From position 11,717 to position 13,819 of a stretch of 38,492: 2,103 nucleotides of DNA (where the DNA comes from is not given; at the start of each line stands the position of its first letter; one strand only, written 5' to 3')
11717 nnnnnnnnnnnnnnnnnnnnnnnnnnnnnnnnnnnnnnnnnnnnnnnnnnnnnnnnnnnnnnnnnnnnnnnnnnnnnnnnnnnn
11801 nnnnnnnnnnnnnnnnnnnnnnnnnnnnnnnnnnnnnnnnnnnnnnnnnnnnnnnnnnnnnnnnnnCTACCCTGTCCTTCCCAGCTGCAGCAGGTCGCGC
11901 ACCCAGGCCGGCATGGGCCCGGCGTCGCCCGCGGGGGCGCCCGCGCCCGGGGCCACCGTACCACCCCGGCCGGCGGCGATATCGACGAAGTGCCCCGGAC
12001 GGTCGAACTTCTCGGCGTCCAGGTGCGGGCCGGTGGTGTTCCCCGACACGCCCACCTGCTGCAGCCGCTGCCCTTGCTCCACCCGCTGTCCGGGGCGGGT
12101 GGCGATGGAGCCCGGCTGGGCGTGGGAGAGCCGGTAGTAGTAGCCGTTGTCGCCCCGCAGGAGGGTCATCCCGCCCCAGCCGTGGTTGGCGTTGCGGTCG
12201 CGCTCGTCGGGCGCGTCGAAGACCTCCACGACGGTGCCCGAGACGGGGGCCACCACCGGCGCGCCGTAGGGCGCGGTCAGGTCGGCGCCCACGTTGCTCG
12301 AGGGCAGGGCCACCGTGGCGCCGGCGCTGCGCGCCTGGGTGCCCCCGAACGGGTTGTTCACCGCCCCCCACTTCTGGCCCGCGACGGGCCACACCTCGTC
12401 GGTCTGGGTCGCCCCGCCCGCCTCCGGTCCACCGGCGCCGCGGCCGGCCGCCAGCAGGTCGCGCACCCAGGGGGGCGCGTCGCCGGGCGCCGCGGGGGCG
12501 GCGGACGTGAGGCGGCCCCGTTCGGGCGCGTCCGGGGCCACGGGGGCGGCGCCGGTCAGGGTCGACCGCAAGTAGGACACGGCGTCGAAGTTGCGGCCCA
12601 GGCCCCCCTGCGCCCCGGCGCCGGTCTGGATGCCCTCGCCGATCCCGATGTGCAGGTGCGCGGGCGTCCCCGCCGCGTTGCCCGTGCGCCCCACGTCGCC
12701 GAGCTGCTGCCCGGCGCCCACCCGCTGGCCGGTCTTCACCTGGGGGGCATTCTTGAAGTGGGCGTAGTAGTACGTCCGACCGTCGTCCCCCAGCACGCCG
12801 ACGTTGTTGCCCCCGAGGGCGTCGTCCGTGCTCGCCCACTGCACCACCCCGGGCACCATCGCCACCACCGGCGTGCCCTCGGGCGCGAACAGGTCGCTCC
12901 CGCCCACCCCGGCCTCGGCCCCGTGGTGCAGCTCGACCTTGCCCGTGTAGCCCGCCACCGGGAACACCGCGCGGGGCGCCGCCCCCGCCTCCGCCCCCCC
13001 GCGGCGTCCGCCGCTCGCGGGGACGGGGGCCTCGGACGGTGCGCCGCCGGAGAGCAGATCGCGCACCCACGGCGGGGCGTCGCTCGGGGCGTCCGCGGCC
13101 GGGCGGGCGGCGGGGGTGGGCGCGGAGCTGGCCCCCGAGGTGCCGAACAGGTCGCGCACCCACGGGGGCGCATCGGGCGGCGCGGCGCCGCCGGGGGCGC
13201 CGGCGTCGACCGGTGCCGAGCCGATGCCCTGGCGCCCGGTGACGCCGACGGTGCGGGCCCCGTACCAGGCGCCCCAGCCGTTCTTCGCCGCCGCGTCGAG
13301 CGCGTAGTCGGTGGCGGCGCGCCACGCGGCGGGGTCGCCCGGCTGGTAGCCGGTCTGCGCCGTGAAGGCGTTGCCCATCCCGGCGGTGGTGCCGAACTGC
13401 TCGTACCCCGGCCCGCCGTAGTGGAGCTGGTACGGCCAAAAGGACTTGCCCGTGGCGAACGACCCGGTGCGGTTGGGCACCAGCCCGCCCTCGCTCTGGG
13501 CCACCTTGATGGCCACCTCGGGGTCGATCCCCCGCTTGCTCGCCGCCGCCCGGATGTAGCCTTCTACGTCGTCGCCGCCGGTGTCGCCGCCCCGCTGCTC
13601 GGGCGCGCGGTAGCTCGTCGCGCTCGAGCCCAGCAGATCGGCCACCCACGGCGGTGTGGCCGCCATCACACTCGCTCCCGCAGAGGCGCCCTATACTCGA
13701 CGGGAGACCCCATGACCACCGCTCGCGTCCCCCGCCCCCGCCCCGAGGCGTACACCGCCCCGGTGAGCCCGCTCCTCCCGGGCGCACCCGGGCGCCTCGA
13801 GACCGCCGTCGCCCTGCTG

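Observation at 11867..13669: Three cell-wall-hydrolase domains strung together by a five-fold repeated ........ motif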

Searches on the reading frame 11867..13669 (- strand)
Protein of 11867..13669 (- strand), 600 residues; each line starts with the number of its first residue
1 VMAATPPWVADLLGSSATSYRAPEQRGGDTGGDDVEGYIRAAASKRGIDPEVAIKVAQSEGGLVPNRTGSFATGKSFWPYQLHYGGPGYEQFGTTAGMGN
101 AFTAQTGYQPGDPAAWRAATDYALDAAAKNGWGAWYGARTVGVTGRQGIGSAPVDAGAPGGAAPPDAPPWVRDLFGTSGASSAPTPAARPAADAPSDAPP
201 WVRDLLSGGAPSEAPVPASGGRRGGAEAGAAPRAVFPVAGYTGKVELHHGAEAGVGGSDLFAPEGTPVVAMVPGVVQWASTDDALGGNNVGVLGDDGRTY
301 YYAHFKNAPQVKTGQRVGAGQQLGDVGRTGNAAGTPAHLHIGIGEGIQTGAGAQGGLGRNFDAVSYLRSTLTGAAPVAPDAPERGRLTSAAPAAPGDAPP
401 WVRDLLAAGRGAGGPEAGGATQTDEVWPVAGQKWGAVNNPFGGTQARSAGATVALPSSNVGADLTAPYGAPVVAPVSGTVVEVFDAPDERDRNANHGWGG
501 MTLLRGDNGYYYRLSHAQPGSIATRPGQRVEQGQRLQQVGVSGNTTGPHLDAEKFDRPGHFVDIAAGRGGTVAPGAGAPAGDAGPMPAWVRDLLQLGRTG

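Call 3: search_protein_families(library=pfam, proteins=[window:11867-13669:-], max_evalue=1)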
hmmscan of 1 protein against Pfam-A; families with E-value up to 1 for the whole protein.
window:11867-13669:- (600 aa): 3 families
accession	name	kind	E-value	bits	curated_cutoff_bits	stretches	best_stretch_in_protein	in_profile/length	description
PF01551.29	Peptidase_M23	-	9e-33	112.8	28.7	2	257-343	5-87/96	Peptidase family M23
PF13375.12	RnfC_N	-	0.0053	17.2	25.6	0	466-486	63-83/101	RnfC Barrel sandwich hybrid domain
PF21214.3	SelB_WH_2nd_bact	-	0.01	16.2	27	0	396-406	17-27/59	Selenocysteine-specific elongation factor, winged helix domain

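Call 4: search_protein_families(library=phrogs, proteins=[window:11867-13669:-], max_evalue=0.01)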
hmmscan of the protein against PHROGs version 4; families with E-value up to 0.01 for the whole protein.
window:11867-13669:- (600 aa): 21 families
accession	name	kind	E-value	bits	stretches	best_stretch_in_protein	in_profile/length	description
phrog_7767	-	other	1.8e-27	97.4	2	257-347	23-110/194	metallo-endopeptidase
phrog_6700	-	lysis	4.6e-25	87.8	2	253-343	2624-2711/2898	endolysin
phrog_21656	-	other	1.6e-23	83.7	2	256-342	638-728/1022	peptidase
phrog_10030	-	tail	1.1e-14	53.8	2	236-356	1897-2018/2105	tail length tape measure protein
phrog_14988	-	other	1.6e-14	55.3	2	437-551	16-123/272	peptidase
phrog_28672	-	other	1.8e-12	47.6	2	256-351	289-383/397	metallo-endopeptidase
phrog_4070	-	tail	2.1e-12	47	2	262-371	632-731/989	tail length tape measure protein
phrog_37190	-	other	8.2e-10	39.5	1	256-341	142-225/244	peptidase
phrog_3084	-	lysis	1.2e-09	38.7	2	257-344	26-117/468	endolysin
phrog_3578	-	lysis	1.4e-09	38.8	1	293-343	290-336/405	endolysin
phrog_880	-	lysis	1.5e-09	38.8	2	525-593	90-164/435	endolysin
phrog_167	-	tail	2.8e-09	36.3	1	257-352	1219-1291/1555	tail length tape measure protein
phrog_1067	-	head and packaging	3.8e-09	36.6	1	273-353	781-854/991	minor head protein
phrog_23188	-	tail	1.7e-08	32.4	1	223-342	3129-3248/5002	tail length tape measure protein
phrog_11037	-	unknown function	5.1e-07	30.2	0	471-555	204-284/365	-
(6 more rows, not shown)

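Call 6: search_dna_similar(query=window:11867-13669:-, collection=phages, mode=protein, max_rows=40)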
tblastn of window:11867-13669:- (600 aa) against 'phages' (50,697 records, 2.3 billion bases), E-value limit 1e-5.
Records with a match: 7; places in all: 7; records where one place covers at least 80% of the query: 0.
Best place of each record, by identity: <60% 7.
By first word of the organism name: Ochrobactrum 2; Rhizobium 2; Bacteriophage 2; Sulfitobacter 1.
By host as written in the record: Ochrobactrum sp. POC9 2; - 2; Rhizobium sp. R693 1; Rhizobium phaseoli Y1_11 1; Sulfitobacter sp. HGT1 1.
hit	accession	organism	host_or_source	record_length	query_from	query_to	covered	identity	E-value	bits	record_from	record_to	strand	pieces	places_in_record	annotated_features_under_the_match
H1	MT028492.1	Ochrobactrum phage vB_OspP_OH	Ochrobactrum sp. POC9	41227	23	150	21%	42.4%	1e-12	77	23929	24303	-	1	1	tail tape measure protein | tail fiber domain-containing protein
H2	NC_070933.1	Ochrobactrum phage vB_OspP_OH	Ochrobactrum sp. POC9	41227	23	150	21%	42.4%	1e-12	77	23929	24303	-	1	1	tail length tape measure protein | tail fiber domain-containing protein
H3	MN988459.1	Rhizobium phage RHph_TM16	Rhizobium sp. R693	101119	31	151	20%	40.9%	3e-11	73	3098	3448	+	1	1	tail tape measure protein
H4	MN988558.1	Rhizobium phage RHph_Y1_11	Rhizobium phaseoli Y1_11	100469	36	143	18%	43.4%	8e-8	62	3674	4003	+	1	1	tail tape measure protein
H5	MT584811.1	Sulfitobacter phage phiGT1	Sulfitobacter sp. HGT1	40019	33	147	19%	40.6%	1e-9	68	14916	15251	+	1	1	putative internal virion protein/injection protein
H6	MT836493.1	Bacteriophage sp.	human fecal samples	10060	426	555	22%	33.6%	4e-6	56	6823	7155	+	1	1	record has no annotation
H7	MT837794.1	Bacteriophage sp.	human fecal samples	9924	454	555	17%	34.3%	1e-6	58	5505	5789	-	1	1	record has no annotation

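Call 10: find_homologous_proteins(query=window:11870-13669:-, max_evalue=0.00001)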
Query window:11870-13669:- (600 aa): 202 proteins with E <= 0.00001 among 8000 candidates; the best 120 are listed.
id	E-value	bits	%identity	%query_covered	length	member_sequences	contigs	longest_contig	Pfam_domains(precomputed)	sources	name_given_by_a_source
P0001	6.9e-177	608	68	35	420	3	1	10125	PF01551.30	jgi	jgi:murein DD-endopeptidase MepM/ murein hydrolase activator NlpD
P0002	9.6e-174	598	49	68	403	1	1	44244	PF01551.30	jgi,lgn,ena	-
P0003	5.7e-160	552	69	34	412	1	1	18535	PF01551.30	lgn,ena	-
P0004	1.7e-159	551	69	38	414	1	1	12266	PF01551.30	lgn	-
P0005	6.3e-159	549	76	33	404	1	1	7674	PF01551.30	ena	-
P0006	2.2e-158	547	71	33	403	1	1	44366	PF01551.30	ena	-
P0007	2.9e-158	547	71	36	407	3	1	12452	PF01551.30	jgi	-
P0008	5.0e-156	539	77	36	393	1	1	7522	PF01551.30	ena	-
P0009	4.7e-153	530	71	33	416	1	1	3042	PF01551.30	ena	-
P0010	4.1e-152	526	50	55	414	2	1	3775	PF01551.30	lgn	-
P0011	1.0e-149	519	68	35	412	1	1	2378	PF01551.30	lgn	-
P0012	2.8e-149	517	53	56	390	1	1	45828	PF01551.30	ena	-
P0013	9.3e-146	505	51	55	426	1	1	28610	PF01551.30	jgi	jgi:murein DD-endopeptidase MepM/ murein hydrolase activator NlpD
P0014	1.1e-145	505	54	50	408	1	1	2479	PF01551.30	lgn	-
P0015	6.2e-144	499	52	55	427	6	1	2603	PF01551.30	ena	-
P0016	7.7e-137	476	49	56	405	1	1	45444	PF01551.30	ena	-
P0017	2.3e-135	471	48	62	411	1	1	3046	PF01551.30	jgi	jgi:murein DD-endopeptidase MepM/ murein hydrolase activator NlpD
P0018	6.0e-128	447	54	44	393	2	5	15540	PF01551.30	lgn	-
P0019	1.6e-123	432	51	56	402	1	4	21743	PF01551.30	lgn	-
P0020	2.7e-115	405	76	25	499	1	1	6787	PF01551.30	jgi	jgi:murein DD-endopeptidase MepM/ murein hydrolase activator NlpD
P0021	1.5e-95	340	73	33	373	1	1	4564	PF01551.30,PF01464.26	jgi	jgi:murein DD-endopeptidase MepM/ murein hydrolase activator NlpD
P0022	4.1e-93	332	58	55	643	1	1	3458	PF01551.30,PF00877.26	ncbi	-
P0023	1.4e-91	326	71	33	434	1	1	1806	PF01551.30,PF01464.26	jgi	jgi:murein DD-endopeptidase MepM/ murein hydrolase activator NlpD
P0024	7.0e-86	308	75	32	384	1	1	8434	PF01551.30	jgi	jgi:hypothetical protein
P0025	1.3e-84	303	71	33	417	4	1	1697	PF01551.30,PF01464.26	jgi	jgi:murein DD-endopeptidase MepM/ murein hydrolase activator NlpD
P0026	1.6e-79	287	68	35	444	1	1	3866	PF01551.30,PF01464.26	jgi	jgi:murein DD-endopeptidase MepM/ murein hydrolase activator NlpD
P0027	3.9e-77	279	58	44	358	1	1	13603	PF01551.30,PF01464.26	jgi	jgi:murein DD-endopeptidase MepM/ murein hydrolase activator NlpD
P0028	4.8e-77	278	48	59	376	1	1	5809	PF01551.30,PF01464.26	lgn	-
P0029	5.0e-76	275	67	33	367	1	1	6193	PF01551.30,PF01464.26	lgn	-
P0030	6.5e-76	275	63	33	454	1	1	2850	PF01551.30,PF01464.26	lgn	-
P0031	2.5e-74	269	65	34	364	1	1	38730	PF01551.30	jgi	jgi:murein DD-endopeptidase MepM/ murein hydrolase activator NlpD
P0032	1.6e-73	267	46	63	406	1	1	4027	PF01551.30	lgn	-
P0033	1.1e-72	264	59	37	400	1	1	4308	PF01551.30,PF01464.26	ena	-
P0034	8.0e-71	258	47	52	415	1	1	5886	PF01551.30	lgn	-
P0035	4.2e-70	256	80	23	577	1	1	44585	PF01551.30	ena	-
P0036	2.2e-68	250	67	30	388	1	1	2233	PF01551.30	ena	-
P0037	8.4e-67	245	63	33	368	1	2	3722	PF01551.30,PF01464.26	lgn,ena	-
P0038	2.4e-66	243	73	27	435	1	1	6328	PF01551.30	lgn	-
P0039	1.4e-62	231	65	30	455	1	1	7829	PF01551.30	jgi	jgi:murein DD-endopeptidase MepM/ murein hydrolase activator NlpD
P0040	9.9e-62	228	70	27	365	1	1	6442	PF01551.30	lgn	-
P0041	3.5e-61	226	62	32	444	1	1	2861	PF01551.30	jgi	-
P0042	7.5e-60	222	59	19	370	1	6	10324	PF01551.30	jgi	jgi:murein DD-endopeptidase MepM/ murein hydrolase activator NlpD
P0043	1.0e-59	221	87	20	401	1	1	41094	PF01551.30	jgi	jgi:murein DD-endopeptidase MepM/ murein hydrolase activator NlpD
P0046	6.8e-52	195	42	60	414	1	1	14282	PF01551.30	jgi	jgi:murein DD-endopeptidase MepM/ murein hydrolase activator NlpD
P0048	2.8e-50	190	77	19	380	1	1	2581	PF01551.30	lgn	-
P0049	7.5e-50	189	54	23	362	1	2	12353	PF01551.30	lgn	-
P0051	3.8e-49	186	74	19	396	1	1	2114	PF01551.30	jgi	jgi:hypothetical protein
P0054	3.6e-48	183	60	27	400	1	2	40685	PF00877.26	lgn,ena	-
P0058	4.7e-46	176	85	16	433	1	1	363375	PF01551.30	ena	-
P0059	5.1e-45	173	66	23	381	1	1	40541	PF00877.26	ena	-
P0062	4.0e-43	166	66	23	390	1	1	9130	PF01551.30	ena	-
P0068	5.0e-41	159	43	26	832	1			PF01551.30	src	-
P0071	1.1e-39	155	63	22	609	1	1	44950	PF01551.30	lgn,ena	-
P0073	8.2e-38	149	58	26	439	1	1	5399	PF01551.30,PF01476.27,PF18896.6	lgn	-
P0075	1.9e-37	148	59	23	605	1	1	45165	PF01551.30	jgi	jgi:hypothetical protein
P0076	2.7e-37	147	59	23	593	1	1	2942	PF01551.30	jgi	jgi:hypothetical protein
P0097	3.0e-34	137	56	23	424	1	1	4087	PF01551.30,PF01476.27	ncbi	-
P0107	6.8e-32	129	57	23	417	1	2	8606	PF01551.30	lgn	-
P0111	1.0e-31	129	58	23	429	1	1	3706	PF01551.30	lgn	-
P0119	2.4e-30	124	52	23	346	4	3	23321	PF01551.30,PF18896.6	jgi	jgi:hypothetical protein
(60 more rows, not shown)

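Call 21: find_encoding_contigs(protein=P0058, flank=10000, max_places=2)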
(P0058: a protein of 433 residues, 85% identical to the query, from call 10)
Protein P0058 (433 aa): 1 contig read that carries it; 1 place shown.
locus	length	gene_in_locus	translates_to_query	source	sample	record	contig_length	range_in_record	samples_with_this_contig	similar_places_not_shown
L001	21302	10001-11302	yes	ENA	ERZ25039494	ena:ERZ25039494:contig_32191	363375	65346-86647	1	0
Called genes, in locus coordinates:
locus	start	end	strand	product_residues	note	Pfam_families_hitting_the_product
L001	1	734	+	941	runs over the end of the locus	-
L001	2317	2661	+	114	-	-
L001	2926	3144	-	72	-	-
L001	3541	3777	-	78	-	-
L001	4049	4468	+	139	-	-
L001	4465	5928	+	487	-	-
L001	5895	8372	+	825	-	-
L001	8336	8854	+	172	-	-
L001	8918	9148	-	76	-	-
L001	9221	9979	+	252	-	-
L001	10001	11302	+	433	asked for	PF01551:Peptidase_M23 (weak)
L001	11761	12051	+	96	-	-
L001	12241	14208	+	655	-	PF05065:Phage_capsid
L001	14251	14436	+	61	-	-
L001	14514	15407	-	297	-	-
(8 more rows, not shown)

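Call 33: predict_structure(alignment_id=A1)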
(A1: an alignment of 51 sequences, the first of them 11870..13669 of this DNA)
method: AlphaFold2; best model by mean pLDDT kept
length: 600 residues; sequences in the alignment: 51
mean_pLDDT: 73.0   pTM: 0.40
mean pLDDT of the five models: 73.0, 72.7, 72.5, 72.5, 67.1
residues with pLDDT >= 90: 260; 70-90: 93; 50-70: 100; < 50: 147
segments of 3 or more residues with pLDDT < 50: 1-5, 15-32, 154-164, 167-169, 175-193, 208-231, 247-253, 350-358, 373-394, 409-419, 575-585
pLDDT, mean of each block of 10 residues (from residue 1): 54 44 35 82 97 97 96 97 97 96 97 96 97 94 93 46 47 43 31 51 53 30 31 71 49 63 92 94 76 93 91 95 89 77 68 42 66 35 29 58 57 40 86 85 72 75 93 97 89 78 97 96 96 97 85 93 81 49 53 66
secondary structure, 60 per line:
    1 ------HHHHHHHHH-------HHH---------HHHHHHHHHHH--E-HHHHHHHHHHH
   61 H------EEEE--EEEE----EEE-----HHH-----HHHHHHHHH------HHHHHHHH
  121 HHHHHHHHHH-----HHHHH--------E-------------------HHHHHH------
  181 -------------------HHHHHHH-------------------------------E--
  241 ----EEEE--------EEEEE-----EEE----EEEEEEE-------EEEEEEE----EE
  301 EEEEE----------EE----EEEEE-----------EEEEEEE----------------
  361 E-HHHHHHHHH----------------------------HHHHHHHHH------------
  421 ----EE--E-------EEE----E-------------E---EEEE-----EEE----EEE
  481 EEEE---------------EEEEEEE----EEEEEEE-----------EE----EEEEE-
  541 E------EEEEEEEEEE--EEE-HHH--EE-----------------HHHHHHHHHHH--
elements in order: H7-15 H35-45 H50-61 E68-71 E74-77 E82-84 H98-106 H113-130 H136-140 H169-174 H200-206 E245-248 E257-261 E267-269 E274-280 E288-294 E299-305 E322-326 E338-344 H363-371 H400-408 E437-439 E462-465 E471-473 E478-484 E500-506 E511-517 E535-539 E548-557 E560-562 H588-598

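Call 37: find_encoding_contigs(protein=P0016, flank=10000, max_places=1)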
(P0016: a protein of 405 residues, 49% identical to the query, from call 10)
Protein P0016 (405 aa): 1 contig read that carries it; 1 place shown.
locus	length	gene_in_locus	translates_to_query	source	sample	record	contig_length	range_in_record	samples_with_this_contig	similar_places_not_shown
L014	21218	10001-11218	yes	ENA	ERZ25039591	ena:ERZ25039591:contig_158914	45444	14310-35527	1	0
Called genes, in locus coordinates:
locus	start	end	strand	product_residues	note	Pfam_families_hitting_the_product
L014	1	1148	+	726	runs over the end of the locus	-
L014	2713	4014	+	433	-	-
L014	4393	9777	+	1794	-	-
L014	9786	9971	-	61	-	-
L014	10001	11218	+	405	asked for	PF01551:Peptidase_M23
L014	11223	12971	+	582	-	-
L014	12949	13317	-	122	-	-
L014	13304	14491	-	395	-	-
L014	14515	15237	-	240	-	-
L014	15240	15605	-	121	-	-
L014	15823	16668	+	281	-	-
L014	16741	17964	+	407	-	PF05065:Phage_capsid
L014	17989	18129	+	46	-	-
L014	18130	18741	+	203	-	PF16656:Pur_ac_phosph_N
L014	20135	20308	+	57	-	-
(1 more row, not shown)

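Call 38: find_encoding_contigs(protein=P0006, flank=10000, max_places=1)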
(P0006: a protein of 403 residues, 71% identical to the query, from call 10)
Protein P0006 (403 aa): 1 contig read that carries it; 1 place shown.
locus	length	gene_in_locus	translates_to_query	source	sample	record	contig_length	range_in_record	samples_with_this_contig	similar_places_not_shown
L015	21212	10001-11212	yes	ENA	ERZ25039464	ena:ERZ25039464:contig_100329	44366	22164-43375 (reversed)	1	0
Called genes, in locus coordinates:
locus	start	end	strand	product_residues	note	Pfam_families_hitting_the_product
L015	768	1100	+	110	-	-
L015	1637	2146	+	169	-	-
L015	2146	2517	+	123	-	-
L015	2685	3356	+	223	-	-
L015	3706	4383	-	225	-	-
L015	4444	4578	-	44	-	-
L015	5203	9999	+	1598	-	-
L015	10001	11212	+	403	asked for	PF01551:Peptidase_M23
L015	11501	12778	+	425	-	-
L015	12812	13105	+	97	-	-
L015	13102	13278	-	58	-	-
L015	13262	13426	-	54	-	-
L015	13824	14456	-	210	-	-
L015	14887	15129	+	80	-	-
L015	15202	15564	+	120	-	-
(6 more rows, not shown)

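Call 39: find_encoding_contigs(protein=P0031, flank=10000, max_places=1)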
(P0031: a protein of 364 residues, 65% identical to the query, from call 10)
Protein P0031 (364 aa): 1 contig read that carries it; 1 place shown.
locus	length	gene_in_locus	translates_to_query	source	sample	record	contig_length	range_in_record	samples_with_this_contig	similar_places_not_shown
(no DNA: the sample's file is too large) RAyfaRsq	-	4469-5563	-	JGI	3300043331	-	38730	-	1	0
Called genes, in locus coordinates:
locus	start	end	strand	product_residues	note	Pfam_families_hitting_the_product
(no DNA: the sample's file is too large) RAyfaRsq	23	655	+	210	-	-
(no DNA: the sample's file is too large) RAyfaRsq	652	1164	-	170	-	PF07463:NUMOD4, PF13392:HNH_3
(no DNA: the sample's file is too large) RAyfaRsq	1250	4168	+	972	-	-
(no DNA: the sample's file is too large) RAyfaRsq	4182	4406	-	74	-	-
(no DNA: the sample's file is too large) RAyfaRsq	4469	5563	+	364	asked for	PF01551:Peptidase_M23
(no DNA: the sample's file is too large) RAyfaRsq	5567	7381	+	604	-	PF02012:BNR (faint)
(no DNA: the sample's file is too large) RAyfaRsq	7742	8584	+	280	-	-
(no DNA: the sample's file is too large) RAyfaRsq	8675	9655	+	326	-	PF05065:Phage_capsid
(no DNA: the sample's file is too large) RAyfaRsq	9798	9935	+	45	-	-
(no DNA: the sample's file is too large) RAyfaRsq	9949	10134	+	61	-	-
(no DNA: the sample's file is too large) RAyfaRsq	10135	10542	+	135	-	-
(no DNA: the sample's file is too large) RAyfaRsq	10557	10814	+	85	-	-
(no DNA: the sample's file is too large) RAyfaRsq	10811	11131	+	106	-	-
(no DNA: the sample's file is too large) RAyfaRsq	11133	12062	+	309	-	-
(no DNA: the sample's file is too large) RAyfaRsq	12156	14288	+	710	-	-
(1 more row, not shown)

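Call 40: find_encoding_contigs(protein=P0054, flank=10000, max_places=1)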
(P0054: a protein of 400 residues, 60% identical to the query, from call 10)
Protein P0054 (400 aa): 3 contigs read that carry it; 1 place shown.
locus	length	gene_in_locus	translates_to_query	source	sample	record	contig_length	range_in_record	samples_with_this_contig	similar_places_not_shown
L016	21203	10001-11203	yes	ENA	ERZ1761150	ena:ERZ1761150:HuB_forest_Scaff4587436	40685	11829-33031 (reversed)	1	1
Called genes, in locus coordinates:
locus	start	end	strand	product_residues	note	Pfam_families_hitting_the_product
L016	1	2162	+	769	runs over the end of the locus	-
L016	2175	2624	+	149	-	-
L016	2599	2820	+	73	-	-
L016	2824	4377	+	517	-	-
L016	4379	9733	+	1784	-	-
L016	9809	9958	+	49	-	-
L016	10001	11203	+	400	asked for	PF00877:NLPC_P60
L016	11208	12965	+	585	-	-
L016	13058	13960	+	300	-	-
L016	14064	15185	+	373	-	PF05065:Phage_capsid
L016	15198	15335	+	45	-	-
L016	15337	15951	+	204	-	PF16656:Pur_ac_phosph_N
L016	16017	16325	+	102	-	-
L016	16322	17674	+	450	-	-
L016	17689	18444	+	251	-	-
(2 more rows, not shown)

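Call 41: find_encoding_contigs(protein=P0059, flank=10000, max_places=1)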
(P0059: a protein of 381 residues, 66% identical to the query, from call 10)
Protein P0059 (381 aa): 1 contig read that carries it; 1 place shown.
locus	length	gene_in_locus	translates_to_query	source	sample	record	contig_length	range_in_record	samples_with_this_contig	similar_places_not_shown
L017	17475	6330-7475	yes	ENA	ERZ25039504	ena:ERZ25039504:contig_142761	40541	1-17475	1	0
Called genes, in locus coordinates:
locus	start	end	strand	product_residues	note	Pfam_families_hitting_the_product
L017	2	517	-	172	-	?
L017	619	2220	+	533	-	-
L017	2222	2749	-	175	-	PF07463:NUMOD4, PF13392:HNH_3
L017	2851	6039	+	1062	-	-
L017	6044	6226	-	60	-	-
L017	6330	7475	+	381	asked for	PF00877:NLPC_P60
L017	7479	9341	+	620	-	-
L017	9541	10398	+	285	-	-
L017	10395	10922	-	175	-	PF13392:HNH_3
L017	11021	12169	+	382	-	PF05065:Phage_capsid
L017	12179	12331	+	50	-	-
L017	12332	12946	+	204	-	PF00041:fn3 (faint), PF16656:Pur_ac_phosph_N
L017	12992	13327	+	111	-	-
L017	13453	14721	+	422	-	-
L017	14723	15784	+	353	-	-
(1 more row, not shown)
